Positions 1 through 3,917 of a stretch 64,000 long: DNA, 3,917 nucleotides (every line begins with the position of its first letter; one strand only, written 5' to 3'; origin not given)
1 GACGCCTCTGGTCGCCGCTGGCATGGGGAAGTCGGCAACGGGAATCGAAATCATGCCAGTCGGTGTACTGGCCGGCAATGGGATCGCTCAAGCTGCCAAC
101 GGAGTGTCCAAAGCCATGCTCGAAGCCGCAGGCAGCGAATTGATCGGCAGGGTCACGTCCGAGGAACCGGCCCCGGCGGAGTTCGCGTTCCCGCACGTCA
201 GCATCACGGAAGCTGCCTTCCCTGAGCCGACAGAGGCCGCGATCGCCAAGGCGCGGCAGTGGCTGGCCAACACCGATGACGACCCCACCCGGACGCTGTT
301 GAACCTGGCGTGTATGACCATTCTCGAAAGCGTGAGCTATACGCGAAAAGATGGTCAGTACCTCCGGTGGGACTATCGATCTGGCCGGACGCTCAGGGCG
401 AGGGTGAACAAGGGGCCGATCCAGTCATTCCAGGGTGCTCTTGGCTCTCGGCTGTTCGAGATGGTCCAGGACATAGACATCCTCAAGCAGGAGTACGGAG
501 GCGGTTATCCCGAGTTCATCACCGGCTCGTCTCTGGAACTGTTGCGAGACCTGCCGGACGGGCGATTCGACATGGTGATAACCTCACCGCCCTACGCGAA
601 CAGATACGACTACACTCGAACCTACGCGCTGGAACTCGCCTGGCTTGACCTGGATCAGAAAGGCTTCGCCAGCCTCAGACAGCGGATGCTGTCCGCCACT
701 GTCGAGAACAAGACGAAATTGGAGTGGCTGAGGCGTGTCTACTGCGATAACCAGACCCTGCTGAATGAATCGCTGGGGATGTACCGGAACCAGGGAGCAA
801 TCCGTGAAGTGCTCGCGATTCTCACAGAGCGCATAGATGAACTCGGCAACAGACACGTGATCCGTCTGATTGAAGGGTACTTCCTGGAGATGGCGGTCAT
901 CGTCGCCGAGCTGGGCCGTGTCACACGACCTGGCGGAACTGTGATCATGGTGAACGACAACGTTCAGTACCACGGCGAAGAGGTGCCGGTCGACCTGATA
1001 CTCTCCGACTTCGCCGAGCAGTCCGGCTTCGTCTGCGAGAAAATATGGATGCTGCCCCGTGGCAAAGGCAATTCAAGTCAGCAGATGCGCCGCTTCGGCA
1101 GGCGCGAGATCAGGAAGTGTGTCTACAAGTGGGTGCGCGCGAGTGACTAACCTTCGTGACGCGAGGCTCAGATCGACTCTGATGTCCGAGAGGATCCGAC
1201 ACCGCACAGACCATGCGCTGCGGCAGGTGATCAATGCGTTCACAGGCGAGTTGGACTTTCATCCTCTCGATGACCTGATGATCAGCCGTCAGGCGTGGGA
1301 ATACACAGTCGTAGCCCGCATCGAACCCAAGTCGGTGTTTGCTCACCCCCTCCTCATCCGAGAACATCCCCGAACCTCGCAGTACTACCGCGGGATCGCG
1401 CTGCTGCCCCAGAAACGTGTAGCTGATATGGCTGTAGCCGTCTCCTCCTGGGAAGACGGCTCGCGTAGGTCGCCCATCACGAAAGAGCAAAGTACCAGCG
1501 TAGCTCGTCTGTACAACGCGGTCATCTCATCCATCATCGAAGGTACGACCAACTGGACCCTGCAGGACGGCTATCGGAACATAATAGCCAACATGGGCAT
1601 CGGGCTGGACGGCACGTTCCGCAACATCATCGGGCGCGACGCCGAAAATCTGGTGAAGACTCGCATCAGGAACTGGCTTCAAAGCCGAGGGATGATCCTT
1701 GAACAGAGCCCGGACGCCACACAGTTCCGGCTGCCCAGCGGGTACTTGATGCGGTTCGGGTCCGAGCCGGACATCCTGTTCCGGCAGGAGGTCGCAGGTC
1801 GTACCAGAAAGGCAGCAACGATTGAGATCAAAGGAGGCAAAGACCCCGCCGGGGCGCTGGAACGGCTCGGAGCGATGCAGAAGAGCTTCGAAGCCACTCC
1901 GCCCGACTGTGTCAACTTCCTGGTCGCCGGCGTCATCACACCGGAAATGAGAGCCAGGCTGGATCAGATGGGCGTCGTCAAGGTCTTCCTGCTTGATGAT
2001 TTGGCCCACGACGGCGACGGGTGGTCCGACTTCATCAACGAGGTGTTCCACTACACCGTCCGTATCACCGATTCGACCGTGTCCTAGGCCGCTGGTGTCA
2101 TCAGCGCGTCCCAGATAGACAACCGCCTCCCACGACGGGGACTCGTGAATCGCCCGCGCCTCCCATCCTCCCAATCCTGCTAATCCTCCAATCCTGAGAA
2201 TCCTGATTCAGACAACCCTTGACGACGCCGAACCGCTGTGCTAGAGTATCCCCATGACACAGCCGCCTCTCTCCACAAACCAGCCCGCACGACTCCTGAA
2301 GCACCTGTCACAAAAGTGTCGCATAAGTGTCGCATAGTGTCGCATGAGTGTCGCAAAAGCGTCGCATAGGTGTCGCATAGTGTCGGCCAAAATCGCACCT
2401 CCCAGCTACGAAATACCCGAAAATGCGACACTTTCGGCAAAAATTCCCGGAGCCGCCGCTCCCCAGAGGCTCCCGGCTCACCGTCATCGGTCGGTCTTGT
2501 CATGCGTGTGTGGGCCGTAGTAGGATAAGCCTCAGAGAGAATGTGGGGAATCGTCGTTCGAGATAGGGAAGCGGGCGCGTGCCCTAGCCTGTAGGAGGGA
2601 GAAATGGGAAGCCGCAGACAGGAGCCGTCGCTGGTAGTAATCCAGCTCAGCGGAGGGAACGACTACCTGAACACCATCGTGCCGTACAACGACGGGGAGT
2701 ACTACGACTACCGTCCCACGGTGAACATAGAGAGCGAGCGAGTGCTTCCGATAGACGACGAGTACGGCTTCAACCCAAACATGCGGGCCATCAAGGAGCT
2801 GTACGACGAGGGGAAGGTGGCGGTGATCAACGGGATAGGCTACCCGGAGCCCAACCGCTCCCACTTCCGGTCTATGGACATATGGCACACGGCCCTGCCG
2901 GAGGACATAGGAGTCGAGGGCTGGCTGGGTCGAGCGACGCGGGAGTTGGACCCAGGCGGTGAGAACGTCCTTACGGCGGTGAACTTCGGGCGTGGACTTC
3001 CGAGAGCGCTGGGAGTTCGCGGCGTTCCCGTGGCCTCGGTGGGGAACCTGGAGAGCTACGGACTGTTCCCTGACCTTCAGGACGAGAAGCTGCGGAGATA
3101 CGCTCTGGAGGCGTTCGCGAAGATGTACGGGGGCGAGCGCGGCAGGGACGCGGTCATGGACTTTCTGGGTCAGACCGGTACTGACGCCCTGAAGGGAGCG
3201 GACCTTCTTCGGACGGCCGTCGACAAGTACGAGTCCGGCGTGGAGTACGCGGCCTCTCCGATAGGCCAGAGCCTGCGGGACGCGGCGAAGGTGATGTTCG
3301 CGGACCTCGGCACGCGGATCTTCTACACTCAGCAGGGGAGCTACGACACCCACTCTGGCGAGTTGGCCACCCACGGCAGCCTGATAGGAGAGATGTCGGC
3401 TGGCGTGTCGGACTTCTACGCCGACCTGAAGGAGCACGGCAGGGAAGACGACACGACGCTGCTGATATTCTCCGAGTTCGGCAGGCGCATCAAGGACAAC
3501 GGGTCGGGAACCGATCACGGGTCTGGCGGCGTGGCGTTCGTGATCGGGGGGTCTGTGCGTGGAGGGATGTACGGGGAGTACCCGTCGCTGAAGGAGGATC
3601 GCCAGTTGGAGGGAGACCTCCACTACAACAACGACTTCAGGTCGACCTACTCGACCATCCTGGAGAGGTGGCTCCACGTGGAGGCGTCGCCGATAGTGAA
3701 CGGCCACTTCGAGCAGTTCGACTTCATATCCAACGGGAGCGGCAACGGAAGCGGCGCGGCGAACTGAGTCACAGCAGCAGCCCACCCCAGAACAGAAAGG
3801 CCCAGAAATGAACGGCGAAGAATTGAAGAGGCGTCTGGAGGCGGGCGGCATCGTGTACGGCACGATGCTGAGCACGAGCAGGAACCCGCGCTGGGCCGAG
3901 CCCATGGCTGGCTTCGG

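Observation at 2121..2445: Five-copy family of portable promoter plus structured-leader cassettes with word/anti-word covariation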

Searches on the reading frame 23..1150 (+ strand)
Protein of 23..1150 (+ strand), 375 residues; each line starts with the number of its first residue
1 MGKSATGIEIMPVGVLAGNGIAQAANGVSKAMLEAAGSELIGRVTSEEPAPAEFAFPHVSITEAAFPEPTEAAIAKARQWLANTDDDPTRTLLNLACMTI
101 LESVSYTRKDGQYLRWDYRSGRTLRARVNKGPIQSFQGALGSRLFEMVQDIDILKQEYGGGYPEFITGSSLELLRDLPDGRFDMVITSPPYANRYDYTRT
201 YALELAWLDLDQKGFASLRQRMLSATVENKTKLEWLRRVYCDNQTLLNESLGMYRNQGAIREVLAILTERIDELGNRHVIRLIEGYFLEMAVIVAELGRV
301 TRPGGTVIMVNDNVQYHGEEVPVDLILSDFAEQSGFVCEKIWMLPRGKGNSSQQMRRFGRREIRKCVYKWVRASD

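Call 48: search_protein_families(library=pfam, proteins=[window:23-1150:+], max_evalue=0.00001)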
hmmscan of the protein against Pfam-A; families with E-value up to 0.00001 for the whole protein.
window:23-1150:+ (375 aa): 0 families

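Call 71: search_protein_families(library=pfam, proteins=[window:23-1150:+], max_evalue=0.1)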
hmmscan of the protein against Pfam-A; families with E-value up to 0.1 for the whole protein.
window:23-1150:+ (375 aa): 0 families
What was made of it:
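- On Small protein gene: There is no family hit (call 71).
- There is no Pfam hit (call 71).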

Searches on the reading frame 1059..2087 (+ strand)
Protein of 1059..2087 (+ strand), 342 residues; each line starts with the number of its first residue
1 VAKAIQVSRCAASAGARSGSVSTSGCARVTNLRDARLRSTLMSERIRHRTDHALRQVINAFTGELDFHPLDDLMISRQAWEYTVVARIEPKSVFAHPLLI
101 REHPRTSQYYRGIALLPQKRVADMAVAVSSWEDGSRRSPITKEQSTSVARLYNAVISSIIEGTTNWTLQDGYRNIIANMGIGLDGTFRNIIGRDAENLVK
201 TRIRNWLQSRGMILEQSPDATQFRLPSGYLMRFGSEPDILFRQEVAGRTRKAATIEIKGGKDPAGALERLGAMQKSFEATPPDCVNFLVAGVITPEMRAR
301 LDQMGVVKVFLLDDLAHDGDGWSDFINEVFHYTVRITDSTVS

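Call 14: search_protein_families(library=pfam, proteins=[window:1059-2087:+])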
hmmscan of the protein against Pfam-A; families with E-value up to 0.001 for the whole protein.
window:1059-2087:+ (342 aa): 1 family
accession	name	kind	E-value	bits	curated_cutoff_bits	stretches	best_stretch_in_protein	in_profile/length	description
PF09571.16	RE_XcyI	-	5e-19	69.1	25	1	91-280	52-246/305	XcyI restriction endonuclease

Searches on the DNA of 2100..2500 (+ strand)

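Call 12: search_rna_families(source=window, start=2100, end=2500, threshold=evalue, max_evalue=10)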
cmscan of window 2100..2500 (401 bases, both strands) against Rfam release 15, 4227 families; matches with E-value up to 10: 2.
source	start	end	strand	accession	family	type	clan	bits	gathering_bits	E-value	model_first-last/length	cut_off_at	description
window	2396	2489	-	RF02127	GNAS-AS1_1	Gene; lncRNA;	-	18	45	1.2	1-105/105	no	GNAS antisense RNA 1 conserved region 1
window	2248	2301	-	RF02171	RFPL3-AS1_1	Gene; lncRNA;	-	10.3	70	4.9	1-88/88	no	RFPL3 antisense RNA 1 conserved region 1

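Call 53: search_dna_similar(query=window:2120-2480:+, collection=plasmids, mode=distant, max_evalue=1, max_rows=15)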
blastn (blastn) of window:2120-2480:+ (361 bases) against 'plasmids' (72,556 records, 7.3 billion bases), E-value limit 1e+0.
Records with a match: 2; places in all: 3; records where one place covers at least 80% of the query: 0.
Best place of each record, by identity: 80-90% 2.
By first word of the organism name: Dolichospermum 1; Anabaena 1.
By predicted mobility (MOB-suite, as given by PLSDB): non-mobilizable 2.
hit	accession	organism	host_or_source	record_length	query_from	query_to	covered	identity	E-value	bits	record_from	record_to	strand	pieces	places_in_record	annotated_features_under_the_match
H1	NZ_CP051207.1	Dolichospermum flos-aquae CCAP 1403/13F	cell culture,freshwater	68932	45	96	14%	80.8%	3e-2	46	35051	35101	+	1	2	DEAD/DEAH box helicase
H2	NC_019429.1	Anabaena sp. 90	-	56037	55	96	12%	83.3%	9e-2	46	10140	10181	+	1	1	none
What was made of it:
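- On Rolling-circle double-strand origin (pMV158 type): There is no Rep gene and no similarity to plasmids (call 53).
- Closest known: Double-strand origin of pMV158-family rolling-circle plasmids. Different: No Rep gene is present and there is no sequence similarity (call 53).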

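Call 54: search_dna_similar(query=window:2120-2480:+, collection=phages, mode=distant, max_evalue=1, max_rows=15)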
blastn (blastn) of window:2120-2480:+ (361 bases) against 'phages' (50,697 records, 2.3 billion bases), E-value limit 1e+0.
No match.
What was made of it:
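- There is no similarity to plasmids or phages (calls 53, 54).
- Tried and rejected: Nothing relevant (calls 53, 54).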

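Call 60: build_rna_model(alignment_id=A4)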
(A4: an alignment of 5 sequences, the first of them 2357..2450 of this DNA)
Model R1 built from alignment A4 (5 sequences, 105 columns); structure: RNAalifold consensus.
model positions 94; base pairs 15; branch points 0; effective number of sequences 1.88; information 0.608 bits per position. Calibrated on 0.2 Mb of random sequence (short: E-values are rough).
structure used (alignment columns):
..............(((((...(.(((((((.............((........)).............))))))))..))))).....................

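Call 61: search_with_rna_model(model_id=R1, source=window, filters=off, max_evalue=10)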
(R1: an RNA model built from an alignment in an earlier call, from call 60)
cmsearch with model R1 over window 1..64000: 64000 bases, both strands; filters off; matches with E-value up to 10: 11.
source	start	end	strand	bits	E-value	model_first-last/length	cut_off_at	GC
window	61548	61641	+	110.3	3.2e-28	1-94/94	no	0.51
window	2357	2450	+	106.3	4e-27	1-94/94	no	0.52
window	15556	15649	-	104.6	1.2e-26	1-94/94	no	0.48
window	33659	33752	+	92.4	3.1e-23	1-94/94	no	0.45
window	49095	49199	-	78.2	2.8e-19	1-94/94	no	0.5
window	61494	61535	+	12.1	0.66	1-94/94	no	0.48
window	61567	61627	-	10.8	1.5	19-79/94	no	0.51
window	45443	45523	-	10.5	1.9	1-94/94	no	0.56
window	33605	33646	+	9.3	4.1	1-94/94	no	0.43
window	2314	2355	+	9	4.8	1-94/94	no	0.5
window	55801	55937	+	8.3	7.5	1-94/94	no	0.61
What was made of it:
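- Checked: A covariance model run with filters off finds exactly these five (78-110 bits; the next hit scores 12 bits) (call 61).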

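Call 62: search_with_rna_model(model_id=R1, sources=[L001, L004, L006, L008, L015, L016, L017, L018, L020, L022, L023, L024, L025], max_evalue=10)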
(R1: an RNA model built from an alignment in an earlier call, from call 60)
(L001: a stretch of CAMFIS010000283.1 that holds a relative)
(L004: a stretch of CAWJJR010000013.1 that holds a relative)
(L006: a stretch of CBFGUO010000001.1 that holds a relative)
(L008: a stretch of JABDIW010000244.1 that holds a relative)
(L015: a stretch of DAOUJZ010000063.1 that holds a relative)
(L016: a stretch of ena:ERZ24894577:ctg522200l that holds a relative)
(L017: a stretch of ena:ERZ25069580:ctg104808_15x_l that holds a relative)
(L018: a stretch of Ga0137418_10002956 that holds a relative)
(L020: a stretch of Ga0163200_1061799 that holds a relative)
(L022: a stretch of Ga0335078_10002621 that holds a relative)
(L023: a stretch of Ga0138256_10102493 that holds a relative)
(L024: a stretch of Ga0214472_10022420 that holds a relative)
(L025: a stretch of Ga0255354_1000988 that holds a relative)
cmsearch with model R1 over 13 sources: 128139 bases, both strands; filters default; matches with E-value up to 10: 7.
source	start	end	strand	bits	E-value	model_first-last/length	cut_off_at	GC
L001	2421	2453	-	19.8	0.0095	33-68/94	no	0.42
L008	2120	2167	+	18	0.031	26-73/94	no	0.62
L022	4806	4903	+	17.3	0.049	1-94/94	no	0.58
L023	847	886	-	17.2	0.05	30-69/94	no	0.57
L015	1753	1787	-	16.2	0.098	34-68/94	no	0.6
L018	8316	8391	-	12.3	1.2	1-94/94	no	0.59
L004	2380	2415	-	11.5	1.9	33-68/94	no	0.47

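Call 88: search_with_rna_model(model_id=R1, sources=[L027, L028], max_evalue=10, show_alignments=2)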
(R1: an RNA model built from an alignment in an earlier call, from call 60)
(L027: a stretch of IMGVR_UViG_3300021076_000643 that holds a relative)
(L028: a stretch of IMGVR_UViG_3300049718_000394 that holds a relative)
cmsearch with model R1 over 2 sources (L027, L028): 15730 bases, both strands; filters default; matches with E-value up to 10: 0.
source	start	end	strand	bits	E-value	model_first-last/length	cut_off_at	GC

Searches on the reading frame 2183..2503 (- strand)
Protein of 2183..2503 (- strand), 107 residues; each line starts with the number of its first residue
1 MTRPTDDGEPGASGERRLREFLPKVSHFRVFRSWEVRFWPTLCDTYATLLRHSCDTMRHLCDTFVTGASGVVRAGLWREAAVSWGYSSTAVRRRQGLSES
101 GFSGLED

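Call 74: find_homologous_proteins(query=A5, max_evalue=1)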
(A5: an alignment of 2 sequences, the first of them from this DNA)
Query A5 (2 sequences): 940 candidates shared short words with the query, none scored E <= 1.
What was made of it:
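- Tried and rejected: The antisense frame found none (call 74).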

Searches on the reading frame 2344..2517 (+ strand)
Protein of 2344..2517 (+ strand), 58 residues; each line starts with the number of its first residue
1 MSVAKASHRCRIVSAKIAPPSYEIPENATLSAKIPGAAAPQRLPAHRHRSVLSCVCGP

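Call 37: find_homologous_proteins(query=A3, max_evalue=10)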
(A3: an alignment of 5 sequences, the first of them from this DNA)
Query A3 (5 sequences) (58 aa, profile of the alignment): 1 proteins with E <= 10 among 35 candidates.
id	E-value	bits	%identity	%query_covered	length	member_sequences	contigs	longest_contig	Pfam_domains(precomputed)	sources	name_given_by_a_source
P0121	1.9e-5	43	50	50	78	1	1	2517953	-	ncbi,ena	-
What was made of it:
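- Only one cassette-derived ORF exists among 5.8 billion protein clusters (call 37).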

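Call 39: find_encoding_contigs(protein=P0121, flank=10000, max_places=10)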
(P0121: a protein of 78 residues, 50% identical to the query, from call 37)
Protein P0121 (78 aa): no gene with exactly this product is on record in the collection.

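Call 40: list_cluster_members(proteins=[P0121, P0003])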
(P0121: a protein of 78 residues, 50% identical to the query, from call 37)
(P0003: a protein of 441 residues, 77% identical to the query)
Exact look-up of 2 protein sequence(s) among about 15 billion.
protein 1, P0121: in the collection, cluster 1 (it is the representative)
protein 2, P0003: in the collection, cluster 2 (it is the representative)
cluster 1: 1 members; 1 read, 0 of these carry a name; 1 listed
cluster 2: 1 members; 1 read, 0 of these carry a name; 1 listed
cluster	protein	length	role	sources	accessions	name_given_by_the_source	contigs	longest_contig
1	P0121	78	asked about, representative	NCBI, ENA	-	-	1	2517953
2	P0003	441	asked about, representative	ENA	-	-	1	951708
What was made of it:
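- Tried and rejected: The cluster look-up gave no names (call 40).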

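Call 71: search_protein_families(library=pfam, proteins=[P0121], max_evalue=0.1)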
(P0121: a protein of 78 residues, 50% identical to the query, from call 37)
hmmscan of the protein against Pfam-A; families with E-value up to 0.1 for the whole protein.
P0121 (78 aa): 0 families

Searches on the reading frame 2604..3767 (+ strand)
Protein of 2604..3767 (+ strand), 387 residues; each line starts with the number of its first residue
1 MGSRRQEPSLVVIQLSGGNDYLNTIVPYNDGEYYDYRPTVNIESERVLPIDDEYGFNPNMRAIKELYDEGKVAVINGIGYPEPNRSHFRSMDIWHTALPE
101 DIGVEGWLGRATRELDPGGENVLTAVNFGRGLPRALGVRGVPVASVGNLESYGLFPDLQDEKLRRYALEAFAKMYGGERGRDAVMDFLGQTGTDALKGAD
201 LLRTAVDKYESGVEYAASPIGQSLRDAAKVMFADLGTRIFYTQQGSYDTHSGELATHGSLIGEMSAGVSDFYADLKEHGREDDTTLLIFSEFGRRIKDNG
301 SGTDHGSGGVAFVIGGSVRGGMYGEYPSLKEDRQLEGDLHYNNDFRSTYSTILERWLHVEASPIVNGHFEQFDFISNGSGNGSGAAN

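Call 14: search_protein_families(library=pfam, proteins=[window:2604-3767:+])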
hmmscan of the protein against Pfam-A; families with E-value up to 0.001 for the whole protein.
window:2604-3767:+ (387 aa): 1 family
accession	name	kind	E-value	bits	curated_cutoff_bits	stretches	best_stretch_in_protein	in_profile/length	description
PF07394.17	DUF1501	-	2.9e-27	96.3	27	1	228-335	235-345/390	Protein of unknown function (DUF1501)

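Call 18: find_encoding_contigs(protein=window:2604-3767:+, flank=10000, max_places=10)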
Protein window:2604-3767:+ (387 aa): no gene with exactly this product is on record in the collection.
